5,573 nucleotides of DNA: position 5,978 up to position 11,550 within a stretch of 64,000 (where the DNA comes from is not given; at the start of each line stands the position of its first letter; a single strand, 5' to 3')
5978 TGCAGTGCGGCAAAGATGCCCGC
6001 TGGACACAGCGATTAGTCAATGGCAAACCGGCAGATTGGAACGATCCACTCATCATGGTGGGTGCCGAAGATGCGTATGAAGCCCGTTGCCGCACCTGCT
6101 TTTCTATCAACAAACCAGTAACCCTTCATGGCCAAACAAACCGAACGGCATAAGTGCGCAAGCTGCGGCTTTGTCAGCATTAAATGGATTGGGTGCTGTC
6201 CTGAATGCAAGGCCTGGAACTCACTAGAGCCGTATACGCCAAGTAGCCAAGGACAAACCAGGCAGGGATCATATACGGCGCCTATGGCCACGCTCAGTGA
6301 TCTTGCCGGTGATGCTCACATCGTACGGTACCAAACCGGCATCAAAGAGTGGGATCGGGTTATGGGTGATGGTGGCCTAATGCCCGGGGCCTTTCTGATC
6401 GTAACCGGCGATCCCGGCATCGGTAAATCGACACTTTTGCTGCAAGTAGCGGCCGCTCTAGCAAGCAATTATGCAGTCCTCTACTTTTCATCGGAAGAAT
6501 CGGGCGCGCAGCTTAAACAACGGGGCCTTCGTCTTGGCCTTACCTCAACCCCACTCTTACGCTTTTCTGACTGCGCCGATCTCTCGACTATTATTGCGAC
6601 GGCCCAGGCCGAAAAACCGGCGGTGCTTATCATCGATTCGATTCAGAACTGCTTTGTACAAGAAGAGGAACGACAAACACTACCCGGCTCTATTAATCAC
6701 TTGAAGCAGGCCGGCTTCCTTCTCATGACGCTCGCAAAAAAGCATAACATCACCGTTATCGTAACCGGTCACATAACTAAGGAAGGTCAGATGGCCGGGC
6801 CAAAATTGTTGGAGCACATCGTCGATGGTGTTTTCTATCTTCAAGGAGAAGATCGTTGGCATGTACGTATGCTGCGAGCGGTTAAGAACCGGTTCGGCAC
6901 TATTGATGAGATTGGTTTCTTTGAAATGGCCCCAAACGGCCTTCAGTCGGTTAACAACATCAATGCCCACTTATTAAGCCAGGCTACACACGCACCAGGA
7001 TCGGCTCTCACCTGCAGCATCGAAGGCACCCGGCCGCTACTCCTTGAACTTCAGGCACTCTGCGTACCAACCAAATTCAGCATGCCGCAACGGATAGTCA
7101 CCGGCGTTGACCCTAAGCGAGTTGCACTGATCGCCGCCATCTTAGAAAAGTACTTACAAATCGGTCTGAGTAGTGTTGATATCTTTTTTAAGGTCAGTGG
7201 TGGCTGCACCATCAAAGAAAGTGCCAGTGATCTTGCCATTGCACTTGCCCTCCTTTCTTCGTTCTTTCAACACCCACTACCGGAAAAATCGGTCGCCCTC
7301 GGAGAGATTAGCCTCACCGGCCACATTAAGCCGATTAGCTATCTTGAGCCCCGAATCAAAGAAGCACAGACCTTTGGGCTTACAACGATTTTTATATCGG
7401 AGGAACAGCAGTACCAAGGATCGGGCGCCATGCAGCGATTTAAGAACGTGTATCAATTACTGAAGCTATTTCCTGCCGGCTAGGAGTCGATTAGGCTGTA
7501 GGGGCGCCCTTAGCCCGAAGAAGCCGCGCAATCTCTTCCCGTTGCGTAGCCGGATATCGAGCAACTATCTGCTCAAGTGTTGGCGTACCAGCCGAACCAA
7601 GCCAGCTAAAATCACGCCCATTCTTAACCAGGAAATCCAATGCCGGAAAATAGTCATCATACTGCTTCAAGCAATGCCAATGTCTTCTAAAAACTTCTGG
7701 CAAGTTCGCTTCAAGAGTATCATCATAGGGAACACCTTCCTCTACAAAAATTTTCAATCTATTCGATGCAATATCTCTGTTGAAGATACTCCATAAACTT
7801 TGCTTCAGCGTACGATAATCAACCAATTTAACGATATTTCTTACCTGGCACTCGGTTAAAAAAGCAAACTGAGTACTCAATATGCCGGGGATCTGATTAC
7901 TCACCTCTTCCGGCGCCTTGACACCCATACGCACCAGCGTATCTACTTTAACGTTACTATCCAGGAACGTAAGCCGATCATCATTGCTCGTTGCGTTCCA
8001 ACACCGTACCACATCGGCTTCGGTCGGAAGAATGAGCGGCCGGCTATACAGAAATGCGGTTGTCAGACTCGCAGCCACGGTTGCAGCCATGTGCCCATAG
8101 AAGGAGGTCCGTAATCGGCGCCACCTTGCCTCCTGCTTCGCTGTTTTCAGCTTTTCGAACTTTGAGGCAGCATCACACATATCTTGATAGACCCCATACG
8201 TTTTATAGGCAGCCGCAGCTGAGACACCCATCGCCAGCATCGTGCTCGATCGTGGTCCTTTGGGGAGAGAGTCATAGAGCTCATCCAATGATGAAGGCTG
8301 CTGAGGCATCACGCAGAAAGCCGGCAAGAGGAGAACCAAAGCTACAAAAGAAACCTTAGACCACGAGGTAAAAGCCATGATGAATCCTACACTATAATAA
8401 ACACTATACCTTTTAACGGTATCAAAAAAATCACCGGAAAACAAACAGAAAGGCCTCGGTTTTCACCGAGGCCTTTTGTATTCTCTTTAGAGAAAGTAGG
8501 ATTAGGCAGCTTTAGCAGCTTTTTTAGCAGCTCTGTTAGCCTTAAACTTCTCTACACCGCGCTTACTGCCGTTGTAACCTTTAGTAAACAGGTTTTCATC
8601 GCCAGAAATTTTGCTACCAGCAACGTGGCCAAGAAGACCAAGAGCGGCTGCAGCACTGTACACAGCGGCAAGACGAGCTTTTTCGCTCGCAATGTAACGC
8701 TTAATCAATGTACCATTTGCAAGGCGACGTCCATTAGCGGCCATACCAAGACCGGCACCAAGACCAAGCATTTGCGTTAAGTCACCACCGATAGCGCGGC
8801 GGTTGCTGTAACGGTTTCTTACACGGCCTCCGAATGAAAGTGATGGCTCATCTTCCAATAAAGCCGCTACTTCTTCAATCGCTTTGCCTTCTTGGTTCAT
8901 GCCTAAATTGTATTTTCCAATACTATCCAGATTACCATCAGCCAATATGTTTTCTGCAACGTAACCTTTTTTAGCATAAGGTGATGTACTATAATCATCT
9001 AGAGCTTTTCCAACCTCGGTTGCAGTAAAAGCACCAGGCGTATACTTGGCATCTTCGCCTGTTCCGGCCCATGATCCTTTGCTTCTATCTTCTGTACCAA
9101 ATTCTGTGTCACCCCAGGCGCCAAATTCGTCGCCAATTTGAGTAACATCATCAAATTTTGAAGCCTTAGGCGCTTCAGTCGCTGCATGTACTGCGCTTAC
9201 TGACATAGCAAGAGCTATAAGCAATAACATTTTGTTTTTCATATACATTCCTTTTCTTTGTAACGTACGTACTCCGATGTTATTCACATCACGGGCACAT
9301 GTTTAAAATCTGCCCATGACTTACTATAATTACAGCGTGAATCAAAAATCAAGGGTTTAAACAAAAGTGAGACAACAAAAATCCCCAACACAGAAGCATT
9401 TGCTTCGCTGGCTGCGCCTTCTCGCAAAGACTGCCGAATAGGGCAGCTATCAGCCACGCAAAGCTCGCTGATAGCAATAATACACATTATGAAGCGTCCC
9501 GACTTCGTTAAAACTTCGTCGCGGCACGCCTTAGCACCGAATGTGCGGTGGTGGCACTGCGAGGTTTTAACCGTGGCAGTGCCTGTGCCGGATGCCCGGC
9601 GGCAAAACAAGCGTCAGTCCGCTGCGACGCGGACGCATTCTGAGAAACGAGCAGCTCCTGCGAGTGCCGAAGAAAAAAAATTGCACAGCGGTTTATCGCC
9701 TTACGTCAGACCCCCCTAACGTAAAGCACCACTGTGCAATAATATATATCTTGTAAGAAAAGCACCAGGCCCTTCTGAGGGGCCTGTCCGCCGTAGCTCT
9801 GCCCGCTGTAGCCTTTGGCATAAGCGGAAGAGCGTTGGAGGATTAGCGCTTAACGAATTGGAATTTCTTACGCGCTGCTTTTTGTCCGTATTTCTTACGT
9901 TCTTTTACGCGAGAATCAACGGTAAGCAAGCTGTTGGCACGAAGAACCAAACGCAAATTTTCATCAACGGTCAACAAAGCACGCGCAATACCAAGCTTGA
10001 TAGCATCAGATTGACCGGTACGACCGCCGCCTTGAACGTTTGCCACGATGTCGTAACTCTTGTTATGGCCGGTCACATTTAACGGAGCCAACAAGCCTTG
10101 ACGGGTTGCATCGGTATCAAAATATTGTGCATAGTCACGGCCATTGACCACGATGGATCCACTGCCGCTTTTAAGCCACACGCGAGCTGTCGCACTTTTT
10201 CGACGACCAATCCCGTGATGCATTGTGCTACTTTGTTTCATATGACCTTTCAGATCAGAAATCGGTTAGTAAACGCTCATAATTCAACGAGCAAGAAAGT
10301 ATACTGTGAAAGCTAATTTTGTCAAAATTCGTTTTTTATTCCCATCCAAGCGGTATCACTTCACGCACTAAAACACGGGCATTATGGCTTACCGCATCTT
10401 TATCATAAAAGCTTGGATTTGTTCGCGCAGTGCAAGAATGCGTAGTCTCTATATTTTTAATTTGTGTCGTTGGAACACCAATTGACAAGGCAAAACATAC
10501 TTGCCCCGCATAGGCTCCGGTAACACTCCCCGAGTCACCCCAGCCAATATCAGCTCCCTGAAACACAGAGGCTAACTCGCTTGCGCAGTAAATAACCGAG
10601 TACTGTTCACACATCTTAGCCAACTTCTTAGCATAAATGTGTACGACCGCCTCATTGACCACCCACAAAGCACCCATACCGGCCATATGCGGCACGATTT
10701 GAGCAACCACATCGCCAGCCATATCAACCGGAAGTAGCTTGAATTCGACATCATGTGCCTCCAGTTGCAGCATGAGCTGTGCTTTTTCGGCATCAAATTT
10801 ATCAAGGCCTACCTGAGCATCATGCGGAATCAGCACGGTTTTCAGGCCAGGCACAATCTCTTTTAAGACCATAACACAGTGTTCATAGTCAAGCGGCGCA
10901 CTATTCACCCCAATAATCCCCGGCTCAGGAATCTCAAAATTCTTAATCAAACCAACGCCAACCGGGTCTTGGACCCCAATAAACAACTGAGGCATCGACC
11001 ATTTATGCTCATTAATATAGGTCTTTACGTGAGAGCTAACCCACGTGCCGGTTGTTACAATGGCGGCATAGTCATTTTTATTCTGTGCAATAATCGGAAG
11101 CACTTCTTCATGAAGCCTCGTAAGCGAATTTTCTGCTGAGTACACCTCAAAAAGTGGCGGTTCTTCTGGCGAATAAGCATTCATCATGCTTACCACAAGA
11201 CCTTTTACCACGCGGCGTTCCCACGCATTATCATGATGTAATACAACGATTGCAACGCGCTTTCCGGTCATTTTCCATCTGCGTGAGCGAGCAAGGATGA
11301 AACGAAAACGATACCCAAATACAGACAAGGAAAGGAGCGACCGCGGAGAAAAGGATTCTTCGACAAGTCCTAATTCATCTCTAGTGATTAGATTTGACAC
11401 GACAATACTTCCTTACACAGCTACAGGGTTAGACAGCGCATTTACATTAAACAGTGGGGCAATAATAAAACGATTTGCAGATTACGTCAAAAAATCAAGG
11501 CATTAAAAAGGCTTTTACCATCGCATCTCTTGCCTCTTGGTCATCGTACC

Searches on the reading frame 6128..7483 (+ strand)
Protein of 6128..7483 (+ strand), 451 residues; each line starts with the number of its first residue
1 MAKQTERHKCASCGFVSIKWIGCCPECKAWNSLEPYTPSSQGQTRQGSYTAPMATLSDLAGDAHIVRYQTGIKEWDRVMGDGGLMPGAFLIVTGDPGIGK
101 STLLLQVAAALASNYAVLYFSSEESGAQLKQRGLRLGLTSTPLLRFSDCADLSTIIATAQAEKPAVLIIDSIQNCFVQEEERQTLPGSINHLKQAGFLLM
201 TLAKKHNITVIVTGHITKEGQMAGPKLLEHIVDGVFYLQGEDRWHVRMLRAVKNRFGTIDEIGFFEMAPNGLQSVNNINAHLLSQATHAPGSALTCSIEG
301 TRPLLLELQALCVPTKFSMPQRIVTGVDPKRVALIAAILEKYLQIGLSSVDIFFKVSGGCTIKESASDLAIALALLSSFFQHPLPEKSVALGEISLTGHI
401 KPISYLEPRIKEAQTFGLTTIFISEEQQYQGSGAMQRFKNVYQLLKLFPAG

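Call 52: search_protein_families(library=pfam, proteins=[window:6128-7483:+], max_evalue=0.1)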
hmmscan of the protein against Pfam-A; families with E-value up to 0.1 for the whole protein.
window:6128-7483:+ (451 aa): 24 families
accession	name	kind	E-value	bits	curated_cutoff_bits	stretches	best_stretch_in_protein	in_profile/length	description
PF06745.19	ATPase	-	1.3e-15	57.9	26.6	2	69-139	2-73/231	KaiC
PF13481.12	AAA_25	-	9e-13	48.7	27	1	83-221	28-195/195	AAA domain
PF18073.7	Zn_ribbon_LapB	-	2.7e-10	40.2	25.7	1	8-35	1-28/28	Rubredoxin metal binding domain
PF13541.12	ChlI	-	3.1e-09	37.2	27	1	365-426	59-120/121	Subunit ChlI of Mg-chelatase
PF03796.21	DnaB_C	-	4e-08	33.4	27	1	69-134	3-68/255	DnaB-like helicase C terminal domain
PF13401.12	AAA_22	-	8.6e-08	33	27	1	88-215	6-123/130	AAA domain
PF13191.12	AAA_16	-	4.1e-06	27.8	32.6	1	88-173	25-142/167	AAA ATPase domain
PF03266.21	NTPase_1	-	8.6e-06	26.1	23.9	1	90-124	2-37/168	NTPase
PF25199.1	nSTAND_NTPase5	-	1.3e-05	25.4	34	1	89-152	43-107/145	Novel STAND NTPase 5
PF05729.18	NACHT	-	3.7e-05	24.1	26.7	1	90-191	3-112/167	NACHT domain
PF05362.19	Lon_C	-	4e-05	23.7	21.1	1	348-428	92-173/205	Lon protease (S16) C-terminal proteolytic domain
PF20720.3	nSTAND3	-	8e-05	22.8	27.2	1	89-128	19-59/155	Novel STAND NTPase 3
PF07088.17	GvpD_P-loop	-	9.7e-05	22.8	24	1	86-126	9-49/189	GvpD gas vesicle protein, P-loop domain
PF13173.12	AAA_14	-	0.00016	22.1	27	1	90-214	5-97/129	AAA domain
PF00004.35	AAA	-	0.0002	22.2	21.2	1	91-183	2-79/131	ATPase family associated with various cellular activities (AAA)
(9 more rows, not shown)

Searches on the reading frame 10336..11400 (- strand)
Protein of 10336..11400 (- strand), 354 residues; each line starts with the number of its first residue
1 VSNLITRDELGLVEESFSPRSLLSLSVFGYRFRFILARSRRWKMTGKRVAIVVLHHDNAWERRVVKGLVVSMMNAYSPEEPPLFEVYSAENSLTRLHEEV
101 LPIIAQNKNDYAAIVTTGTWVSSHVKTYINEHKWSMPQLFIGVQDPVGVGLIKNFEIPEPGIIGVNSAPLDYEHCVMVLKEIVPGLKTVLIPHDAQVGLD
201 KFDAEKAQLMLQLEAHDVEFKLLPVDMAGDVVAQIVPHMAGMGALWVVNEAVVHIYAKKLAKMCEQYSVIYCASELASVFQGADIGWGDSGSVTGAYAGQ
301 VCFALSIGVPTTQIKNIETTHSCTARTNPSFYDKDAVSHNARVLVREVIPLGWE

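Call 52: search_protein_families(library=pfam, proteins=[window:10336-11400:-], max_evalue=0.1)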
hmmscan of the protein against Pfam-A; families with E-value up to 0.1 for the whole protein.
window:10336-11400:- (354 aa): 1 family
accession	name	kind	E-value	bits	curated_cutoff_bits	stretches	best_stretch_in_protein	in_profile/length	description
PF04392.18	ABC_sub_bind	-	6.4e-11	42.5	25.9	1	98-346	47-288/293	ABC transporter substrate binding protein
